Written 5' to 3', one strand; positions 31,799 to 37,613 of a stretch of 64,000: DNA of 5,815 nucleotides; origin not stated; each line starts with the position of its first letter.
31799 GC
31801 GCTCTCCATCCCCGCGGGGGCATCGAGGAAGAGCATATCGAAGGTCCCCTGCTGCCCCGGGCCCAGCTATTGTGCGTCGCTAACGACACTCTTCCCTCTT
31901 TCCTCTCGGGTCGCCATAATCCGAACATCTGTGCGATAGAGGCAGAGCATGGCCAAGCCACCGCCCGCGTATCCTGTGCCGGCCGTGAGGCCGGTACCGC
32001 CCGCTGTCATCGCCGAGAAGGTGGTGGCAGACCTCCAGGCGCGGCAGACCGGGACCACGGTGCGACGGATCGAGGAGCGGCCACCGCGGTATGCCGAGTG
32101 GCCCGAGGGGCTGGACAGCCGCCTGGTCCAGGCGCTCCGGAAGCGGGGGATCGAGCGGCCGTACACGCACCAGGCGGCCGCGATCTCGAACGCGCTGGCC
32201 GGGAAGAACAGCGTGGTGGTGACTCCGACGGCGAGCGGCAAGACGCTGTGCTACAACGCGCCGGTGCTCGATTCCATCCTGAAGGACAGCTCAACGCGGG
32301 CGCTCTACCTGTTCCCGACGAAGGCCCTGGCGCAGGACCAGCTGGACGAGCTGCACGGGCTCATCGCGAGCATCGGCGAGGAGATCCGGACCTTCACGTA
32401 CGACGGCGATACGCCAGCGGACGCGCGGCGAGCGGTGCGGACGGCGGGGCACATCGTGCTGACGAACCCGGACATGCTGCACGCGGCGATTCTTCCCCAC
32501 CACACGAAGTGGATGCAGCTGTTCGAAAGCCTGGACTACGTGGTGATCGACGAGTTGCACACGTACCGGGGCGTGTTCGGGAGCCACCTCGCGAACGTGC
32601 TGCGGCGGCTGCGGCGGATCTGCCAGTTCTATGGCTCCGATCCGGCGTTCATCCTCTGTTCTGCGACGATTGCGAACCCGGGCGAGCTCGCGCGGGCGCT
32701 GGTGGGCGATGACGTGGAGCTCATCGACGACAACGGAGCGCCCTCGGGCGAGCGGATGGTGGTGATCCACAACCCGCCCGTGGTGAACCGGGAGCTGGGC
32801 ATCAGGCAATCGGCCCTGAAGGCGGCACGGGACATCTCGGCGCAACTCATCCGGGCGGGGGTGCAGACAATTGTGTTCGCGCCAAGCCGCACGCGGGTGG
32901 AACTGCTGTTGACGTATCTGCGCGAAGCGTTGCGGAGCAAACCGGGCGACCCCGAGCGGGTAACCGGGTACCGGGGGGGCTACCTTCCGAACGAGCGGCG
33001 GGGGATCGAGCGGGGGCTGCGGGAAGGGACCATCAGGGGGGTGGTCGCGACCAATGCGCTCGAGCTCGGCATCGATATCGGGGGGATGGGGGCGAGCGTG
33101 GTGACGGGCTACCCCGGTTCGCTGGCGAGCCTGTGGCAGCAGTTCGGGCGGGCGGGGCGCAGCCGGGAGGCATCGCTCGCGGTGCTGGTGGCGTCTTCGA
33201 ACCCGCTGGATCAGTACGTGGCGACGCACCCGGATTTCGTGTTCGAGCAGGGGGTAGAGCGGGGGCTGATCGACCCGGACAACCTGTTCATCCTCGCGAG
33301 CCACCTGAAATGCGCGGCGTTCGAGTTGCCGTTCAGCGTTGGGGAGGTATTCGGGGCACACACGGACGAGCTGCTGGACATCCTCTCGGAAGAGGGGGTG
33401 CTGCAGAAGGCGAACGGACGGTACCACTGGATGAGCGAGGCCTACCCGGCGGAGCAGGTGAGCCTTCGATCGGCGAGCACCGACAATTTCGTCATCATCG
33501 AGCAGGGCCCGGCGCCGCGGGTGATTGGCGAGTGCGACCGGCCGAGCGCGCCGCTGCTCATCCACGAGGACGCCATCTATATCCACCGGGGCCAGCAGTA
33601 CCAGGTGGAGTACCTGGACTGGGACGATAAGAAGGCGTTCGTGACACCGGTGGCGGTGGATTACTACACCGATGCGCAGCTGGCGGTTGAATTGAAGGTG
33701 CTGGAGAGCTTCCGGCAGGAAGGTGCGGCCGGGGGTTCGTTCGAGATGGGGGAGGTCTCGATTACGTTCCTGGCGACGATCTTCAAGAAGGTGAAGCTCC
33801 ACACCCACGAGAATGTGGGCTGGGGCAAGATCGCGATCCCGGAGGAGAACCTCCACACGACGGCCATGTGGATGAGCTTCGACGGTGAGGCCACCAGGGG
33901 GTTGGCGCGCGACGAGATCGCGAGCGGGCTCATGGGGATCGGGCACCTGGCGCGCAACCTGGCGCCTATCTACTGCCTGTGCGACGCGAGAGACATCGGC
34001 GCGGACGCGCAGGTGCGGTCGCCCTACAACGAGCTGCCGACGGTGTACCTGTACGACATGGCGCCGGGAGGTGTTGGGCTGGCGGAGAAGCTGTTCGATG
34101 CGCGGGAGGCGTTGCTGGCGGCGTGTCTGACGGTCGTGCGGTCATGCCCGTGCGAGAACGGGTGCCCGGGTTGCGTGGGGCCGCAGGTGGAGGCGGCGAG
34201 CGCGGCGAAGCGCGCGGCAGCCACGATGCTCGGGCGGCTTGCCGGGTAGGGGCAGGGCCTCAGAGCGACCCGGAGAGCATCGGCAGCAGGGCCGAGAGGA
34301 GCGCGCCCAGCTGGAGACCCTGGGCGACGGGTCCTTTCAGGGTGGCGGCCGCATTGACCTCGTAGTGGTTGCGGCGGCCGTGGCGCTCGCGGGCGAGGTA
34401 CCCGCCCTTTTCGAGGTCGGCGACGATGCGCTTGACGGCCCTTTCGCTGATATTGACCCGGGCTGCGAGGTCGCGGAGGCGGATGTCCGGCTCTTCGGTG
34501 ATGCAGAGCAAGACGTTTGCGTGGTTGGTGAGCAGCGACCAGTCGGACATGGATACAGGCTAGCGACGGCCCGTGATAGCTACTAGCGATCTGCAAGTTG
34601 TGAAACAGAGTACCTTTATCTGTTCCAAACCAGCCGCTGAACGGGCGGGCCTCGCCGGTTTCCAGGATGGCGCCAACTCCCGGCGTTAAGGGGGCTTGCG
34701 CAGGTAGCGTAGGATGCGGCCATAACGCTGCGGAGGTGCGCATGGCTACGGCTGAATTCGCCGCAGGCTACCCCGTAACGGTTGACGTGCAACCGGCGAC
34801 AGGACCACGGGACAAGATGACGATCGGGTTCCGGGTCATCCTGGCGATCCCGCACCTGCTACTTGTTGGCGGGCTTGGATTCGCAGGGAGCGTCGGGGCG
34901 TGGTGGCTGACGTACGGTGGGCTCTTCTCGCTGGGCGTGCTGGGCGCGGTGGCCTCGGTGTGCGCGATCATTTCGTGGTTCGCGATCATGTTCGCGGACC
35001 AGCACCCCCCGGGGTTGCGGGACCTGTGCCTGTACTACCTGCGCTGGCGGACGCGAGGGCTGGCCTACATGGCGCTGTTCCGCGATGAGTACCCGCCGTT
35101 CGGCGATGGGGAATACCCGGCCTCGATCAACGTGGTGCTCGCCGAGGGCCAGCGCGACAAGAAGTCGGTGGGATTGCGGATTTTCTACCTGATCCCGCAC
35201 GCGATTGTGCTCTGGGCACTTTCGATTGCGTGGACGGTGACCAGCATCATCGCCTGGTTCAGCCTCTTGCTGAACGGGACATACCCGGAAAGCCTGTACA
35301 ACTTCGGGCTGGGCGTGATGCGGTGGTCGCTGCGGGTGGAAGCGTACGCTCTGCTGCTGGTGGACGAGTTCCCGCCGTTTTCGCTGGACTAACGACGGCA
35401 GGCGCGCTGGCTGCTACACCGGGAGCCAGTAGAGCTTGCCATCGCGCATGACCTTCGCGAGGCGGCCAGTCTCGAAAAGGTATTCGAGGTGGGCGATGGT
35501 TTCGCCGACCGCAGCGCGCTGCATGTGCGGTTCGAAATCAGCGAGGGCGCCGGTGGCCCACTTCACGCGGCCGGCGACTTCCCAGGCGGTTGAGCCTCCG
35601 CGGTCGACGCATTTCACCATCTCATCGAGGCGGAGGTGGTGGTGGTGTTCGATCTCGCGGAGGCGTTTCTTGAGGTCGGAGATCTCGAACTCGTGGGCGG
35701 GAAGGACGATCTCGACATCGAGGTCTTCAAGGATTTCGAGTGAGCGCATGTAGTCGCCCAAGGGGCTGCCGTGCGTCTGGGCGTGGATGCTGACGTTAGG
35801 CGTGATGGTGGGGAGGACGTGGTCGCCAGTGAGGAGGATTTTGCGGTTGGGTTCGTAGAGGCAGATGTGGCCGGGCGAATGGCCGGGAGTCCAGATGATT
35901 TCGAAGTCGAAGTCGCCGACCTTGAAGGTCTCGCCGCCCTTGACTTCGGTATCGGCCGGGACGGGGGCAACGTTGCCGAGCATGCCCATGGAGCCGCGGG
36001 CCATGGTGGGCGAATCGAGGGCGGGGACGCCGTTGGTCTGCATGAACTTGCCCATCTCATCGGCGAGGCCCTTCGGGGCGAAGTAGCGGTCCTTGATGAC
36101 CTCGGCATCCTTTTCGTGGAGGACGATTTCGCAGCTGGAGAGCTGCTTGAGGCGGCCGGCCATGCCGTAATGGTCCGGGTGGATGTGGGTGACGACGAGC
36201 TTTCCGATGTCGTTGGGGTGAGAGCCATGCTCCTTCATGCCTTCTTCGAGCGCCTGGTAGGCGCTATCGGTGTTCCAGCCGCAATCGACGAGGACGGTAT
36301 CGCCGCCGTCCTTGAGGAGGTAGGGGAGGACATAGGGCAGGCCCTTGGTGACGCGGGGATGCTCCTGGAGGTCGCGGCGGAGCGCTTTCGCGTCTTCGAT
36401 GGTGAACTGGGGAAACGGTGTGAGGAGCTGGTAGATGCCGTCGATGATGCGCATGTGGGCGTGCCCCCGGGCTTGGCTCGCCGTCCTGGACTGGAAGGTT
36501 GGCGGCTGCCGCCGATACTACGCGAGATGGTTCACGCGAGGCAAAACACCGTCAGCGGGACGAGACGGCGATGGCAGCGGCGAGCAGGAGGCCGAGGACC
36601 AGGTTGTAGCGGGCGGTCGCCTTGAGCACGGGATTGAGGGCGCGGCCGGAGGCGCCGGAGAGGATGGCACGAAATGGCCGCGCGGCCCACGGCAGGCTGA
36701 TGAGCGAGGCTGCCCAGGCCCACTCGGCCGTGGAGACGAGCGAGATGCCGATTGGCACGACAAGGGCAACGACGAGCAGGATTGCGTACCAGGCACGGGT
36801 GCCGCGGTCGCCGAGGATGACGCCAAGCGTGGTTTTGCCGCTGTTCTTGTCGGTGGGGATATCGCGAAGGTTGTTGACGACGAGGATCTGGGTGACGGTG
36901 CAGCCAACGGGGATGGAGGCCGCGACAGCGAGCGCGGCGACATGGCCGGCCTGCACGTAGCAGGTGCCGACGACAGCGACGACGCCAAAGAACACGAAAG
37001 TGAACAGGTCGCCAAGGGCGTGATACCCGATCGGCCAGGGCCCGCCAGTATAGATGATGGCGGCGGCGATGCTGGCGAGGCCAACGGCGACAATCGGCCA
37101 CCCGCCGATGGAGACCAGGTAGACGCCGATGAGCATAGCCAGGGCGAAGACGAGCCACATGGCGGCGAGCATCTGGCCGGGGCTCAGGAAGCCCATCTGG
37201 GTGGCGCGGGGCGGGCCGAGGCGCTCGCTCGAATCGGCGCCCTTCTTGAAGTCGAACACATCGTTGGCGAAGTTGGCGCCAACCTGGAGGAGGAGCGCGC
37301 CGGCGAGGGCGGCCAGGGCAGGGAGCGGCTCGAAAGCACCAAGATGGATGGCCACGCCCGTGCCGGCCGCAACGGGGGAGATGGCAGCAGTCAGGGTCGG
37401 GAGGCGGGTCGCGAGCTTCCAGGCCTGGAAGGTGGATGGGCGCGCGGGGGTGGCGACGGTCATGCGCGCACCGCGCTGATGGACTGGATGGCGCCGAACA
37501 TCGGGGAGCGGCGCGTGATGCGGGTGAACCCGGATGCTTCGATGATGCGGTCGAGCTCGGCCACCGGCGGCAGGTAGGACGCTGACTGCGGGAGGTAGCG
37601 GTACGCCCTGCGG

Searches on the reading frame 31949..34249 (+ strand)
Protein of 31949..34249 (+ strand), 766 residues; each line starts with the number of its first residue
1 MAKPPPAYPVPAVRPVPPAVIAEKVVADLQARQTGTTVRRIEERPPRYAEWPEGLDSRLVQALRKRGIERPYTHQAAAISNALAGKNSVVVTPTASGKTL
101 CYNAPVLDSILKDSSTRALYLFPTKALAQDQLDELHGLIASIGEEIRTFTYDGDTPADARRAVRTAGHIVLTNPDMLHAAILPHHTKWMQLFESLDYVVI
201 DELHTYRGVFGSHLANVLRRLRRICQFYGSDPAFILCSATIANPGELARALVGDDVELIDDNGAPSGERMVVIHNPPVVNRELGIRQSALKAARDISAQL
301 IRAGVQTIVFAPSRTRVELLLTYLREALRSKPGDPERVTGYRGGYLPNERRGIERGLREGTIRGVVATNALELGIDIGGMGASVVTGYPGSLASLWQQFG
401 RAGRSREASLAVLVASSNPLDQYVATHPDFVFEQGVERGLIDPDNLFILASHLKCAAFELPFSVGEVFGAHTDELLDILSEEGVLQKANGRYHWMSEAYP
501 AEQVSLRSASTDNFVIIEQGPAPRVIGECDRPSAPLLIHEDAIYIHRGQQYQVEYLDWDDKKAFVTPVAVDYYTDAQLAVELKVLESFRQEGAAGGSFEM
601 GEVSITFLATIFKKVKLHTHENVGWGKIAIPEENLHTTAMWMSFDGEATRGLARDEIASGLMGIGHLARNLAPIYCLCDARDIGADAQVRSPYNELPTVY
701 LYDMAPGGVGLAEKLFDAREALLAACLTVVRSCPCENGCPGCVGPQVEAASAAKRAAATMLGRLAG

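Call 34: search_protein_families(library=pfam, proteins=[window:31949-34249:+], max_evalue=0.01)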
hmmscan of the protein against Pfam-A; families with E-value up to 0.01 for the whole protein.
window:31949-34249:+ (766 aa): 5 families
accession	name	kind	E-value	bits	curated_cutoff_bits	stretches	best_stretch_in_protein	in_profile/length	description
PF00270.35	DEAD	-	2.2e-33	115.8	26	1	73-242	2-161/167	DEAD/DEAH box helicase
PF09369.15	MZB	-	4.2e-19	69.5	24.2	1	665-743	2-80/80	MrfA Zn-binding domain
PF00271.37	Helicase_C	-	3e-14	53.6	23.5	1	301-405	10-109/110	Helicase conserved C-terminal domain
PF22982.3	WHD_HRQ1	-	1.1e-12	49.2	27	1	441-509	1-70/70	ATP-dependent helicase HRQ1, winged helix domain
PF04851.21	ResIII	-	1.5e-07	31.9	22.5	1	72-212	5-141/164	Type III restriction enzyme, res subunit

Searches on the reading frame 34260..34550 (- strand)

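Call 34: search_protein_families(library=pfam, proteins=[window:34260-34550:-], max_evalue=0.01)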
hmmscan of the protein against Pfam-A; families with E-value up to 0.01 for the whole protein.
window:34260-34550:- (96 aa): 14 families
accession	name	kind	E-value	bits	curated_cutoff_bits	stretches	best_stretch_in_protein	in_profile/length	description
PF13412.12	HTH_24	-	7e-09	35.6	21.9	1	12-52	7-47/48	Winged helix-turn-helix DNA-binding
PF01047.28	MarR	-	6.4e-08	32.8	24.6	1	12-57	7-52/59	MarR family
PF12802.13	MarR_2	-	5.6e-07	30.1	27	1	8-58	5-56/61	MarR family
PF25213.1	HVO_A0261_N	-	2.6e-05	24.4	35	1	7-57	10-59/86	HVO_A0261 N-terminal domain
PF13463.12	HTH_27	-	0.00013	22.7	22.2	1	8-65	3-64/68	Winged helix DNA-binding domain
PF09339.16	HTH_IclR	-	0.00038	20.6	22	1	12-55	7-51/52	IclR helix-turn-helix domain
PF08279.18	HTH_11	-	0.00048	20.4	25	1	18-51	12-44/55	HTH domain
PF02082.26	Rrf2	-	0.00059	20.4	30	1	14-56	12-57/132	Iron-dependent Transcriptional regulator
PF13551.12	HTH_29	-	0.00071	20.1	28.1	1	13-61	5-54/64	Winged helix-turn helix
PF07848.18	PaaX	-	0.00072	20.2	24.8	1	25-65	23-66/70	PaaX-like protein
PF25212.1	HVO_A0114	-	0.0013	19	27.6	1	11-62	25-76/84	HVO_A0114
PF13545.12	HTH_Crp_2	-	0.0038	17.6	27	1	22-65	22-61/70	Crp-like helix-turn-helix domain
PF13518.12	HTH_28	-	0.0071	16.8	25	1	24-50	14-40/52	Helix-turn-helix domain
PF13404.12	HTH_AsnC-type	-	0.0096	16.2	27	0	16-46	11-41/42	AsnC-type helix-turn-helix domain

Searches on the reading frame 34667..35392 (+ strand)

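Call 34: search_protein_families(library=pfam, proteins=[window:34667-35392:+], max_evalue=0.01)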
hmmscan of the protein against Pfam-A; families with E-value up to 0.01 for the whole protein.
window:34667-35392:+ (241 aa): 1 family
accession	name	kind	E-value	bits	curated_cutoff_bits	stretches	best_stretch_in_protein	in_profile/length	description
PF14333.11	DUF4389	-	3.4e-28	97.8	25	2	166-238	2-74/76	Domain of unknown function (DUF4389)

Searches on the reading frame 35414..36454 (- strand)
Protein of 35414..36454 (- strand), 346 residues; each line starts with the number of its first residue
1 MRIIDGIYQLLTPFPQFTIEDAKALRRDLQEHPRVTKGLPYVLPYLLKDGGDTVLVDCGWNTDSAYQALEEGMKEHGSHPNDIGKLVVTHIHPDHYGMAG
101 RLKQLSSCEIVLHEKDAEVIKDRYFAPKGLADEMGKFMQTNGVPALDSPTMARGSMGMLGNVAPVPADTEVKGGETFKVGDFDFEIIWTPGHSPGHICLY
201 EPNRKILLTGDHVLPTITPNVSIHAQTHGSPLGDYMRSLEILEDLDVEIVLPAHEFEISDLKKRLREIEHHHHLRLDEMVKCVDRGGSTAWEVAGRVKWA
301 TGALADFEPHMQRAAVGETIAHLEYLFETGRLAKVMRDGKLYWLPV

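Call 34: search_protein_families(library=pfam, proteins=[window:35414-36454:-], max_evalue=0.01)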
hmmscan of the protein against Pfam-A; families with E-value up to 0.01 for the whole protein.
window:35414-36454:- (346 aa): 4 families
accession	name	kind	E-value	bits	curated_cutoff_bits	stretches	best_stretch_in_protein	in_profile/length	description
PF00753.33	Lactamase_B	-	1.9e-36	126.3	22.7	1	43-254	7-196/196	Metallo-beta-lactamase superfamily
PF19583.5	ODP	-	1.5e-09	38.4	27.2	1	44-121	5-80/194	ODP family beta lactamase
PF12706.13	Lactamase_B_2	-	2.7e-05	24.3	27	1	53-123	2-73/200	Beta-lactamase superfamily domain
PF21221.3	B_lactamase-like_C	-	0.00011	22.3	27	1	313-332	27-46/46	Metallo-beta-lactamase-like, C-terminal domain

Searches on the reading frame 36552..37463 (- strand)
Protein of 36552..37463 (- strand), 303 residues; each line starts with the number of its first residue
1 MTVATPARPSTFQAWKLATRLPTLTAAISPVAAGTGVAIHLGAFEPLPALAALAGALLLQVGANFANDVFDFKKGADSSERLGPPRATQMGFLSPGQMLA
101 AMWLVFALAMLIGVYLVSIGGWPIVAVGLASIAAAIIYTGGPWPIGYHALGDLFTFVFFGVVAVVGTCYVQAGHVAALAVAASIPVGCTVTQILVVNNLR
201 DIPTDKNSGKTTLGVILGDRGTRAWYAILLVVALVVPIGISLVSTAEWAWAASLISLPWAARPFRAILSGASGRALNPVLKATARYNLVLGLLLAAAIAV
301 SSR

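Call 8: search_protein_families(library=pfam, proteins=[window:36552-37463:-], max_evalue=0.001)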
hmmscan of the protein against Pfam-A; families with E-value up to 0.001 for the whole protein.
window:36552-37463:- (303 aa): 1 family
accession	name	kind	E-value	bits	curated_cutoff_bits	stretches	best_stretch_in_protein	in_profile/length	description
PF01040.23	UbiA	-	1e-29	104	34.2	1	29-261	3-225/250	UbiA prenyltransferase family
